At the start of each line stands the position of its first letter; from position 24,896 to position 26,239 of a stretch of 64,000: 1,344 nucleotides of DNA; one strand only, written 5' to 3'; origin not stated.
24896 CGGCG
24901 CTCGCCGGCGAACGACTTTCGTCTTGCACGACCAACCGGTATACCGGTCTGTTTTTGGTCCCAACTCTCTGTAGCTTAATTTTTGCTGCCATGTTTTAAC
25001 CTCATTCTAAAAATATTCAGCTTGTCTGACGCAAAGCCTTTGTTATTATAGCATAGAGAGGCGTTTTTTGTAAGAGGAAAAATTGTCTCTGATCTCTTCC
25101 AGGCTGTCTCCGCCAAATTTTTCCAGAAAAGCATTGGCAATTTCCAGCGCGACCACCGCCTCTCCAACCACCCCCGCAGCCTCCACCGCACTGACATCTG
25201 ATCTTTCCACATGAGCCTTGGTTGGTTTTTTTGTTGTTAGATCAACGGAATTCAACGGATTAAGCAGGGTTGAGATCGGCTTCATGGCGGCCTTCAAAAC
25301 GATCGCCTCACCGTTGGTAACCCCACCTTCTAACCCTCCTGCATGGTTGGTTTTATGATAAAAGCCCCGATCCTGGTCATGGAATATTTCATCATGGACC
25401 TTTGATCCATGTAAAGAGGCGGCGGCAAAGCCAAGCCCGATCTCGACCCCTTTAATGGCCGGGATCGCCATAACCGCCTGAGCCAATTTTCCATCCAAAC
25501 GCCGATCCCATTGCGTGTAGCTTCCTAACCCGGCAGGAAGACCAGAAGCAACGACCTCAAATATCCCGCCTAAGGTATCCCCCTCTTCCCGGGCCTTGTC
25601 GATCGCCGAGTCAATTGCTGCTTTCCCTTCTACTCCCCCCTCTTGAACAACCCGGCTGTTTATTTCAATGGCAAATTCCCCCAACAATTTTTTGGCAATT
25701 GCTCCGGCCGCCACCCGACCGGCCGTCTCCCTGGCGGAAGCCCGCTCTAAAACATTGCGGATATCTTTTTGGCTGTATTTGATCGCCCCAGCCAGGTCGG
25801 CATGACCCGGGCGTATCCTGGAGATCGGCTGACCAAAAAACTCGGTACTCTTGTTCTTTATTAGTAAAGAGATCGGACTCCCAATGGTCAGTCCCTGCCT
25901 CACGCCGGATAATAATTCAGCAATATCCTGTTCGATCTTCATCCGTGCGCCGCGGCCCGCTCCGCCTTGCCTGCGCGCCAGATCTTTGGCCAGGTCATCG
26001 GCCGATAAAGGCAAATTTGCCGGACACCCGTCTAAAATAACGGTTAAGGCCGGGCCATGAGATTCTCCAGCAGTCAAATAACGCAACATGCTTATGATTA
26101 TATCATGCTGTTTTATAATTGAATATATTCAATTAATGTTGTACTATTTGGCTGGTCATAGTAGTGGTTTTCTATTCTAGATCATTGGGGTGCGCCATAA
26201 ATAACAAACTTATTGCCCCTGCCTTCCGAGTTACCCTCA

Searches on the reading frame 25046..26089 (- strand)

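Call 33: search_protein_families(library=pfam, proteins=[window:25046-26089:-], max_evalue=0.0001)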
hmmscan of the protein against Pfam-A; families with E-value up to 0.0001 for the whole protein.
window:25046-26089:- (347 aa): 1 family
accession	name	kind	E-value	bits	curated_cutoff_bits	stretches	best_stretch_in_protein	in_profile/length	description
PF01264.26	Chorismate_synt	-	4.6e-110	367.8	27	1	2-322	1-327/327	Chorismate synthase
